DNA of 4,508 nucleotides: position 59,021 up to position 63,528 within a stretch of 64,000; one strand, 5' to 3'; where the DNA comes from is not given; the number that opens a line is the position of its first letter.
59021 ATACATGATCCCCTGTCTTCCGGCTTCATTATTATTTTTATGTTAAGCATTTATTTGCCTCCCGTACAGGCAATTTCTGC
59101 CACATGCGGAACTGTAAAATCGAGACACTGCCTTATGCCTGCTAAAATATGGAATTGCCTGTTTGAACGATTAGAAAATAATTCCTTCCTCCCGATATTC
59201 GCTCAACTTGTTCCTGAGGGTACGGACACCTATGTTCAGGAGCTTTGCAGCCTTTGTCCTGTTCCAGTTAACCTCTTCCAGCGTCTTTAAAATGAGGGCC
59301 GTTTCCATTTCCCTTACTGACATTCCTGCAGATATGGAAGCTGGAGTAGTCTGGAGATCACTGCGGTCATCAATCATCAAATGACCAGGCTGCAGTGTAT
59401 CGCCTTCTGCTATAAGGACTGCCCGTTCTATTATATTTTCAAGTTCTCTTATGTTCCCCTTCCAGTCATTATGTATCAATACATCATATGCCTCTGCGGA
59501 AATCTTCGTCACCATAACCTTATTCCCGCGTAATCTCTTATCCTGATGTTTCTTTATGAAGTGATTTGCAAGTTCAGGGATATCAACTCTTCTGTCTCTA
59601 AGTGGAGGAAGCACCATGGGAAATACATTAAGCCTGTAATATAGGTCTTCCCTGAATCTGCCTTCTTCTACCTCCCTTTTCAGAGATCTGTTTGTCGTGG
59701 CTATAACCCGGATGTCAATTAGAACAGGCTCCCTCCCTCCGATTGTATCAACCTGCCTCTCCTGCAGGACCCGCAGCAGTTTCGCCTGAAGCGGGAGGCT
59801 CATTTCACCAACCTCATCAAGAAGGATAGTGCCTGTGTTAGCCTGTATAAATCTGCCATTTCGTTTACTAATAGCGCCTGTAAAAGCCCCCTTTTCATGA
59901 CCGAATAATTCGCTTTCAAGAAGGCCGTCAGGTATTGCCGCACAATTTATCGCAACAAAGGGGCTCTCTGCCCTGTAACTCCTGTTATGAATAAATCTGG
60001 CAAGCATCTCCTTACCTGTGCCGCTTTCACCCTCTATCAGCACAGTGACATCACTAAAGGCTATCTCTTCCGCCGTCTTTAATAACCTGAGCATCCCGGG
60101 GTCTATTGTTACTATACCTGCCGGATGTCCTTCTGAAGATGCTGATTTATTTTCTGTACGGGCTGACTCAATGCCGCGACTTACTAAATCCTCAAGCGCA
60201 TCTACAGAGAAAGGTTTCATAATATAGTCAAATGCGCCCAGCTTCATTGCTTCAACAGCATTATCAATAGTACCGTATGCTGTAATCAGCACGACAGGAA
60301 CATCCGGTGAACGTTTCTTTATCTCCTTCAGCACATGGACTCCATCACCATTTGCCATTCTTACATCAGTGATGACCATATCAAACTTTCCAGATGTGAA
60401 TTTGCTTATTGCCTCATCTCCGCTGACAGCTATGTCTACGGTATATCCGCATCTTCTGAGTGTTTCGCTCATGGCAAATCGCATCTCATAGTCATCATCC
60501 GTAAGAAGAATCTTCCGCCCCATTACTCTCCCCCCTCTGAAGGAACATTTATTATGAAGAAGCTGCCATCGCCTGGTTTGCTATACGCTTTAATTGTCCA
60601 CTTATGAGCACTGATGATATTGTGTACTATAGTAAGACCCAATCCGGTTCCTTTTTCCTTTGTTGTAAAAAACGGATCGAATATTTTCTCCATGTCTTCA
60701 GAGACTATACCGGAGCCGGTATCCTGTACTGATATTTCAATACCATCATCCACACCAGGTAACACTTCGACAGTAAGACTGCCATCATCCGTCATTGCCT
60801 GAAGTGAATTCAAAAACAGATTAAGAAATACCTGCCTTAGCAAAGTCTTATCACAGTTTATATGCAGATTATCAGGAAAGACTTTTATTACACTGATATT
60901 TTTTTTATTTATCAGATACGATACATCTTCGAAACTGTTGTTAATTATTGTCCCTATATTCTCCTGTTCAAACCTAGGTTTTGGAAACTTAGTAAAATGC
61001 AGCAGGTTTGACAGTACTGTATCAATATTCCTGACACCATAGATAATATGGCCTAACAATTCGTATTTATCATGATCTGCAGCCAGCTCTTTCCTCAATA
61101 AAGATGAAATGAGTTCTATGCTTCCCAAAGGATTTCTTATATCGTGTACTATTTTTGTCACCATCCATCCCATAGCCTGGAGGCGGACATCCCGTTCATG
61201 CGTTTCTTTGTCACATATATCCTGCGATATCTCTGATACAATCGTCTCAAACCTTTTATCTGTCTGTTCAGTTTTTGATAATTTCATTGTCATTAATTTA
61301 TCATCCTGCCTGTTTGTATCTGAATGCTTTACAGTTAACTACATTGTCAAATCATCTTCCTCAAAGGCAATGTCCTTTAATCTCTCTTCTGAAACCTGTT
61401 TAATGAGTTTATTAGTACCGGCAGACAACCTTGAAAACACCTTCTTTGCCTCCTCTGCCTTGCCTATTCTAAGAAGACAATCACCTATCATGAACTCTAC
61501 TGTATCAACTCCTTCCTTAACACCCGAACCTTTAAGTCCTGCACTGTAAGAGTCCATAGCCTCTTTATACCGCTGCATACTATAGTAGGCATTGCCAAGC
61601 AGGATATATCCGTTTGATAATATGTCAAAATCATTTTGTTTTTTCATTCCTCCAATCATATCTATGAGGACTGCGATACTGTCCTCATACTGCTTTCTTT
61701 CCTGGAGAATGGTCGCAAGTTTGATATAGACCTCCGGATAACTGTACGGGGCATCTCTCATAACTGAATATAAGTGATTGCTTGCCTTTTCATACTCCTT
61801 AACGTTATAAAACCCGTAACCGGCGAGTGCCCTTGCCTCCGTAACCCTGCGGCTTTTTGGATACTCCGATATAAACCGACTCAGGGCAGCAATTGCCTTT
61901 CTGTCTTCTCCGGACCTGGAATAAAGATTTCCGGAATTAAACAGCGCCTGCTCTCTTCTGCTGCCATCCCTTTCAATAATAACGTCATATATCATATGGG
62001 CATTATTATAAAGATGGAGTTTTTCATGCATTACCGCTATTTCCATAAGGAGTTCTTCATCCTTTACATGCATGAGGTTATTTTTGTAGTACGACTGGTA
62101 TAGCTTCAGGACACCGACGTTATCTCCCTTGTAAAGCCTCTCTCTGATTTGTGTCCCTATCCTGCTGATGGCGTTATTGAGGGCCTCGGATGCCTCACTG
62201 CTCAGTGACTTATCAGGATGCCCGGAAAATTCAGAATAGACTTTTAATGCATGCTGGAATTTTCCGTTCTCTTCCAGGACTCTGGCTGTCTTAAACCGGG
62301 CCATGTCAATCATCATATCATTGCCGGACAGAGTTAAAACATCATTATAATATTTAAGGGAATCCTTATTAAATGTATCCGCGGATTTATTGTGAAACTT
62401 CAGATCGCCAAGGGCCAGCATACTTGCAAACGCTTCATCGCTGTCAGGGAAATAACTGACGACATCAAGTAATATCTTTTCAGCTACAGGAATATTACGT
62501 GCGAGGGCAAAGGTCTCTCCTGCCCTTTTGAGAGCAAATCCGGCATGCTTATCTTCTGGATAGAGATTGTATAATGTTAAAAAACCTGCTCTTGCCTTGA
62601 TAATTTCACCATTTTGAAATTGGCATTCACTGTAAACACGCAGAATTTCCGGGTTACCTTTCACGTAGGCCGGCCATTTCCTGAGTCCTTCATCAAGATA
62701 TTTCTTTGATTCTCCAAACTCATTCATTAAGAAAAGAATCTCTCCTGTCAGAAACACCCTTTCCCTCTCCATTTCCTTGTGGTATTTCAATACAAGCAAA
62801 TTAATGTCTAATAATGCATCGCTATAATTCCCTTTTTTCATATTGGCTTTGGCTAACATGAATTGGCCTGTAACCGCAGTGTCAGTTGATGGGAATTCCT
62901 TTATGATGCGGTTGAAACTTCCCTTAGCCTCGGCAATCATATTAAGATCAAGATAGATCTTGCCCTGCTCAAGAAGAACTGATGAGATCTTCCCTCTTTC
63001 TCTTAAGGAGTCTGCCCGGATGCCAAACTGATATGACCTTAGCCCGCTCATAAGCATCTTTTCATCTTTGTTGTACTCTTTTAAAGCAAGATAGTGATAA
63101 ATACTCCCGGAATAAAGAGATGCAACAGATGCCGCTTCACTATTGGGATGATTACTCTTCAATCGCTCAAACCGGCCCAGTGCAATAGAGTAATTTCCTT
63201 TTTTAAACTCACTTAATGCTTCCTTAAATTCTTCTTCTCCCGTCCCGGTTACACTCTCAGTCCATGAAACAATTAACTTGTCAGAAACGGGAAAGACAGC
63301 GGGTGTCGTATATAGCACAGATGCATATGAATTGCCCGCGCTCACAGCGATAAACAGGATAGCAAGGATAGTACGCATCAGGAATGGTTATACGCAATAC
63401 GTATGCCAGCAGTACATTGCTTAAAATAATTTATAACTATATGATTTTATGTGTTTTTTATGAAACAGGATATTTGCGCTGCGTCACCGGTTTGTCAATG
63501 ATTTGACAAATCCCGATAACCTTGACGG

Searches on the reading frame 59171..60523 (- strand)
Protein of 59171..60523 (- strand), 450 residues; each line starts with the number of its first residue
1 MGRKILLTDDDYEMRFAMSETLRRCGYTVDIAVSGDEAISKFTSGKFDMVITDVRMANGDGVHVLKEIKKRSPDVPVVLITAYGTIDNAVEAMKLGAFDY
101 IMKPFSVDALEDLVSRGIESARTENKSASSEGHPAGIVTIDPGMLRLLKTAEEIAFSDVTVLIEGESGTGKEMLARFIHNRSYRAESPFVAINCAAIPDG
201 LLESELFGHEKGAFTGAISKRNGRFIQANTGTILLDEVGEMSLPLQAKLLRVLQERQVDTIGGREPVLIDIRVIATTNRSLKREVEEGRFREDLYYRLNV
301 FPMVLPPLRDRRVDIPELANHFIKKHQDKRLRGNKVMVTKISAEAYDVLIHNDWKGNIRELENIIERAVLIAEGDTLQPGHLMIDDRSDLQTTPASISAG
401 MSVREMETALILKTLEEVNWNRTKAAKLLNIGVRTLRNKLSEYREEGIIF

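Call 18: search_protein_families(library=ncbifam, proteins=[window:59171-60523:-], max_evalue=0.00001)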
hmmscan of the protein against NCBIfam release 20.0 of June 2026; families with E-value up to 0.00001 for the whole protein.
window:59171-60523:- (450 aa): 103 families (the best 25 are shown)
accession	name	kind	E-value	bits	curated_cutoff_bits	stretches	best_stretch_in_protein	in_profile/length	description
NF008469.0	PRK11361.1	equivalog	4.7e-135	450.9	714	1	3-444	5-455/461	acetoacetate metabolism transcriptional regulator AtoC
TIGR01818.1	ntrC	equivalog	2.3e-125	419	558.6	1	5-380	1-375/463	nitrogen regulation protein NR(I)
NF050807.1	TransRegFlbDCaul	equivalog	2.2e-122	409.2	750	1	26-448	24-443/454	sigma-54-dependent transcriptional regulator FlbD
NF007689.0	PRK10365.1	equivalog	4.2e-122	408.1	760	1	4-441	7-440/441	sigma-54-dependent response regulator transcription factor ZraR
TIGR02915.1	PEP_resp_reg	equivalog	7.8e-113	377.6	502.6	1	5-441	1-440/445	PEP-CTERM-box response regulator transcription factor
NF011695.0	PRK15115.1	equivalog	3.6e-112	375.3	763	1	4-428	8-421/445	two-component system response regulator GlrR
TIGR01817.1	nifA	equivalog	6.5e-106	355.2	528.85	1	124-396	185-452/534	nif-specific transcriptional activator NifA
NF008176.1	PRK10923.1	equivalog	2.8e-104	349.3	620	1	4-375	5-374/469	nitrogen regulation protein NR(I)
NF051870.1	NAssimRespRegNtrX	equivalog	6.9e-102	341.7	600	1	4-380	3-376/452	nitrogen assimilation response regulator NtrX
NF041946.1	LuxO_transreg_Vib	equivalog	1.7e-101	340.4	800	1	24-377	18-371/463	quorum-sensing sigma-54 dependent transcriptional regulator LuxO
NF049963.1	RespRegFlgRCampy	domain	1.5e-98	330.5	750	1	5-444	3-428/429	fla regulon two-component system response regulator FlgR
NF041552.1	TF_PrdR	equivalog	2.9e-98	329.7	795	1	144-443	276-576/577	sigma-54 dependent transcriptional regulator PrdR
NF003451.0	PRK05022.1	equivalog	1.2e-97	327.8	476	1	111-433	166-498/512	nitric oxide reductase transcriptional regulator NorR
NF038308.1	RNA_repair_RtcR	equivalog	1.3e-92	311.4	650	1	118-443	163-516/530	RNA repair transcriptional activator RtcR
NF011958.0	PRK15429.1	equivalog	5.9e-85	286.3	830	1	136-419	380-657/692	formate hydrogenlyase transcriptional activator FlhA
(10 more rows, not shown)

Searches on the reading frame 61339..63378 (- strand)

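Call 18: search_protein_families(library=ncbifam, proteins=[window:61339-63378:-], max_evalue=0.00001)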
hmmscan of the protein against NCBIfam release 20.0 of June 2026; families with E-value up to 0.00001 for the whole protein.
window:61339-63378:- (679 aa): 7 families
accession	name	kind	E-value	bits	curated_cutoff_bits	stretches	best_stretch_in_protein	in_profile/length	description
TIGR02795.1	tol_pal_ybgF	equivalog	1.3e-37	129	90.1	2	47-170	2-114/119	tol-pal system protein YbgF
TIGR03302.1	OM_YfiO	subfamily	1.4e-15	57.4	81.4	0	46-95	32-81/239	outer membrane protein assembly factor BamD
NF047371.1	FlcA_CTERM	equivalog_domain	2.3e-12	46.2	300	0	522-622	164-264/646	periplasmic flagellar collar protein FlcA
TIGR02552.1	LcrH_SycD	equivalog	3.3e-12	46.3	104.8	0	594-650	58-111/136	SycD/LcrH family type III secretion system chaperone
TIGR02917.1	PEP_TPR_lipo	equivalog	7e-10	37.4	312.2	0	132-313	227-396/899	XrtA/PEP-CTERM system TPR-repeat protein PrsT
NF052312.1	T9SS_PorW_SprE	equivalog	1.1e-09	37.6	250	0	473-536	542-602/716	type IX secretion system periplasmic lipoprotein PorW/SprE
NF008068.0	PRK10803.1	equivalog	4.2e-08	33.5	383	0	491-575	158-244/263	cell division protein CpoB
